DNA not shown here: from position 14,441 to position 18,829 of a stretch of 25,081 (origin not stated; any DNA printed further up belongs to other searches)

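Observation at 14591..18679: Bacterial protein with the full architecture of metazoan soluble adenylyl cyclase (tandem complementary cyclase domains + STAND NTPase + TPR)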

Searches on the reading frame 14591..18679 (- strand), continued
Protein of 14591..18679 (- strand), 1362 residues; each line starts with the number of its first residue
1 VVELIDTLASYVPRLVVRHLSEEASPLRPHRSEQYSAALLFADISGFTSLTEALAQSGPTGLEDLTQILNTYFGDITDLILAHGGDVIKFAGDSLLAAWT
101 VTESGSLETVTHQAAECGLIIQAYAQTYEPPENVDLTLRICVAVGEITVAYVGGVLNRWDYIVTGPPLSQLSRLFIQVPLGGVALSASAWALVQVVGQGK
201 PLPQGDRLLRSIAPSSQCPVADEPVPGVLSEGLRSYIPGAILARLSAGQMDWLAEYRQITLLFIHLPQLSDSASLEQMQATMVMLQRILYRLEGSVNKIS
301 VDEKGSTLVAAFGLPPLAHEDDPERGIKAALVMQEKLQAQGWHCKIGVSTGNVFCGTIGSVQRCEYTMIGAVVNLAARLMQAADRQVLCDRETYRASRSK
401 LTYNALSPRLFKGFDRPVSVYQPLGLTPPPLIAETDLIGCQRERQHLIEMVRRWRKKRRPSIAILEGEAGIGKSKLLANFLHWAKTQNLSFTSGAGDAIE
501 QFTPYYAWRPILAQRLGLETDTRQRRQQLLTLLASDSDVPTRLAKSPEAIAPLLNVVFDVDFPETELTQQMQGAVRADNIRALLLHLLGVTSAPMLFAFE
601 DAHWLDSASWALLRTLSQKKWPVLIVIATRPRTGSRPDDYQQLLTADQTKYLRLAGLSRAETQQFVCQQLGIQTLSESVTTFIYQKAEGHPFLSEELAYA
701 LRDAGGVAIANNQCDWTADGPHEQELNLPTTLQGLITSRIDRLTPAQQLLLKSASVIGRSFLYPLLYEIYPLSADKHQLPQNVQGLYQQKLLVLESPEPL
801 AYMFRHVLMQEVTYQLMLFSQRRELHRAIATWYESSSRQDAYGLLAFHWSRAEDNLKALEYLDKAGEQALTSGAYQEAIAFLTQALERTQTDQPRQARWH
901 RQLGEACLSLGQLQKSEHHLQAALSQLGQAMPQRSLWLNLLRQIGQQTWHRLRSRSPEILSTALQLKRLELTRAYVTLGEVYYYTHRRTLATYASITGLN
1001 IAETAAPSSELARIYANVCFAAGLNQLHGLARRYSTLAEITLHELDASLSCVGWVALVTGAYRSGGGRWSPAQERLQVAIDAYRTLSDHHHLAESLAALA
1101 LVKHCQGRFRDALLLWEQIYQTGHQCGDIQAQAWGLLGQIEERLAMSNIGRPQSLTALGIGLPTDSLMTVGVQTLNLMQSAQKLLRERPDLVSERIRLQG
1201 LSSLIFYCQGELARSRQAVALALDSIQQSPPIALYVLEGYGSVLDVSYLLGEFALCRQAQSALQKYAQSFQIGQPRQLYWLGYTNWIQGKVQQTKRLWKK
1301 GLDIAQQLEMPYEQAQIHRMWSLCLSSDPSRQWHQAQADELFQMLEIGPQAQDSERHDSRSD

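Call 47: find_encoding_contigs(protein=P0006, flank=6000, max_places=2)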
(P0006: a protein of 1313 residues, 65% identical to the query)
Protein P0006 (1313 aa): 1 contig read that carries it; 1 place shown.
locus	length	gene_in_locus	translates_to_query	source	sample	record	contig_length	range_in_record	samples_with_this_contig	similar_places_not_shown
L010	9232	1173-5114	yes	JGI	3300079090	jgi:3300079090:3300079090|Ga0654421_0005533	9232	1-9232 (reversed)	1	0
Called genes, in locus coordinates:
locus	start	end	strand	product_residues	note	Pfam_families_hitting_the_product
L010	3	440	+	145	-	?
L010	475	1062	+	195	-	PF12766:Pyridox_oxase_2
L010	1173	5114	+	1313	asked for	PF00211:Guanylate_cyc, PF13191:AAA_16, PF13424:TPR_12 (faint)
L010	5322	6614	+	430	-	PF00483:NTP_transferase, PF25247:LbH_GLGC, PF24894:Hexapep_GlmU (weak)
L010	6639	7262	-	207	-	PF13489:Methyltransf_23 (weak), PF02390:Methyltransf_4, PF13649:Methyltransf_25 (weak), PF13847:Methyltransf_31 (weak)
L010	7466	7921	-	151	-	PF00578:AhpC-TSA, PF08534:Redoxin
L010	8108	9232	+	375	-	?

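Call 59: find_encoding_contigs(protein=P0042, flank=6000, max_places=1)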
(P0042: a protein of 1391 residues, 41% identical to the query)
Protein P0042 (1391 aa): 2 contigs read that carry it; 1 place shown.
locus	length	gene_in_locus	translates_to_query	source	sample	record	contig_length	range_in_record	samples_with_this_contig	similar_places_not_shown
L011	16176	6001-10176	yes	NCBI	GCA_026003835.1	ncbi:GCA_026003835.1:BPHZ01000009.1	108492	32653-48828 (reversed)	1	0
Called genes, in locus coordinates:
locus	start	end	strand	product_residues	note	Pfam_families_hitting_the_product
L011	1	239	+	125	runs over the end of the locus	PF00072:Response_reg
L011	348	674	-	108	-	-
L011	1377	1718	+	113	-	-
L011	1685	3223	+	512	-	PF13522:GATase_6 (weak), PF13537:GATase_7 (weak), PF01380:SIS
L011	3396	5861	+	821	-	PF13482:RNase_H_2, PF03104:DNA_pol_B_exo1, PF00136:DNA_pol_B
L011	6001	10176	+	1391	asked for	PF00211:Guanylate_cyc, PF13191:AAA_16, PF13401:AAA_22 (weak), PF13424:TPR_12 (faint)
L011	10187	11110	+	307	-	-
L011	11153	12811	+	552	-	PF00027:cNMP_binding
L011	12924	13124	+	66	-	PF14407:Frankia_peptide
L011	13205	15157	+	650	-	-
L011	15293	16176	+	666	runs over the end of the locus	PF00128:Alpha-amylase, PF16657:Malt_amylase_C (weak)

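Call 60: find_encoding_contigs(protein=P0062, flank=6000, max_places=1)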
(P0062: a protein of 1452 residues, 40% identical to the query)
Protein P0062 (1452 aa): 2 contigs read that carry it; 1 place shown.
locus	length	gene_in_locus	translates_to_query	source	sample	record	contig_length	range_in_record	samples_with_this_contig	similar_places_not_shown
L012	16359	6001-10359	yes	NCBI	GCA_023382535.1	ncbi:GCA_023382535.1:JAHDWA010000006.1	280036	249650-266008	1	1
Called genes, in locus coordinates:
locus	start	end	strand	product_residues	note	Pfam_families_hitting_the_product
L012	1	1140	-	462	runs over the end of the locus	PF03446:NAD_binding_2 (faint), PF03721:UDPG_MGDP_dh_N, PF00984:UDPG_MGDP_dh, PF03720:UDPG_MGDP_dh_C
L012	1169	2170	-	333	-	PF01408:GFO_IDH_MocA, PF02894:GFO_IDH_MocA_C, PF22725:GFO_IDH_MocA_C3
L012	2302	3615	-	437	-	PF03446:NAD_binding_2 (weak), PF03721:UDPG_MGDP_dh_N, PF00984:UDPG_MGDP_dh, PF03720:UDPG_MGDP_dh_C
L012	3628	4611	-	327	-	PF01073:3Beta_HSD, PF01370:Epimerase, PF02719:Polysacc_synt_2, PF04321:RmlD_sub_bind, PF05368:NmrA (weak), PF13460:NAD_binding_10, PF16363:GDP_Man_Dehyd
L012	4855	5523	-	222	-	PF00702:Hydrolase, PF13419:HAD_2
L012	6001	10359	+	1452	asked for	PF00211:Guanylate_cyc, PF13191:AAA_16, PF13401:AAA_22 (faint), PF13424:TPR_12, PF17874:TPR_MalT (weak)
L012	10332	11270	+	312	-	-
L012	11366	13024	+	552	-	PF00027:cNMP_binding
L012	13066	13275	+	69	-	PF14407:Frankia_peptide (weak)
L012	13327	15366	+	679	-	-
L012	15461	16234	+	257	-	-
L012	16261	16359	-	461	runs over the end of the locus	-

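Call 61: find_encoding_contigs(protein=P0015, flank=6000, max_places=1)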
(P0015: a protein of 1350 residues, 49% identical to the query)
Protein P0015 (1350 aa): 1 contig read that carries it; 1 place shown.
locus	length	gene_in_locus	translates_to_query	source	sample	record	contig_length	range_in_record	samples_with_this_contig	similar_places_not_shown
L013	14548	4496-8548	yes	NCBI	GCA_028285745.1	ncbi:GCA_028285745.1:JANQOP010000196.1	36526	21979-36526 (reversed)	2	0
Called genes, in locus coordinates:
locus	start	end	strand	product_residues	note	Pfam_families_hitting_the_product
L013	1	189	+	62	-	?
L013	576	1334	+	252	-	PF03883:H2O2_YaaD, PF21818:DUF6884 (weak)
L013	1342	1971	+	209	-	PF13489:Methyltransf_23, PF02353:CMAS (weak), PF01209:Ubie_methyltran, PF13847:Methyltransf_31, PF08241:Methyltransf_11, PF08242:Methyltransf_12, PF13649:Methyltransf_25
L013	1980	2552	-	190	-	PF04307:YdjM (weak)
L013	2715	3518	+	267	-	PF05721:PhyH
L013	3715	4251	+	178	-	PF14317:YcxB (faint)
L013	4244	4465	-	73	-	-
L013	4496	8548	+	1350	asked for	PF00211:Guanylate_cyc, PF13191:AAA_16, PF13424:TPR_12 (faint), PF07719:TPR_2 (faint)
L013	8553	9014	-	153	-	PF00583:Acetyltransf_1, PF13673:Acetyltransf_10, PF13508:Acetyltransf_7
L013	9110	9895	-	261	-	PF02698:DUF218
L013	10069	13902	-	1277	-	-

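Call 70: search_protein_families(library=pfam, proteins=[L011:10187-11110:+, L011:11153-12811:+, L011:12924-13124:+, L011:13205-15157:+], max_evalue=0.01)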
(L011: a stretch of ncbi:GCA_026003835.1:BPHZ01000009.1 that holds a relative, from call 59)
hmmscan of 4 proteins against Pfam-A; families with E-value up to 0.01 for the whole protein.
L011:10187-11110:+ (307 aa): 0 families

L011:11153-12811:+ (552 aa): 1 family
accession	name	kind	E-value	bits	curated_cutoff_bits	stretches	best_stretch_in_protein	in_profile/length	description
PF00027.35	cNMP_binding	-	1.2e-17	64.1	27.5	1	443-522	2-82/89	Cyclic nucleotide-binding domain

L011:12924-13124:+ (66 aa): 1 family
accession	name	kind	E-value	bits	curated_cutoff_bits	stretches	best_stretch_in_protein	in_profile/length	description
PF14407.11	Frankia_peptide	-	3.2e-15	56.6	48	1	3-58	1-56/63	Ribosomally synthesized peptide prototyped by Frankia Franean1_4349.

L011:13205-15157:+ (650 aa): 0 families
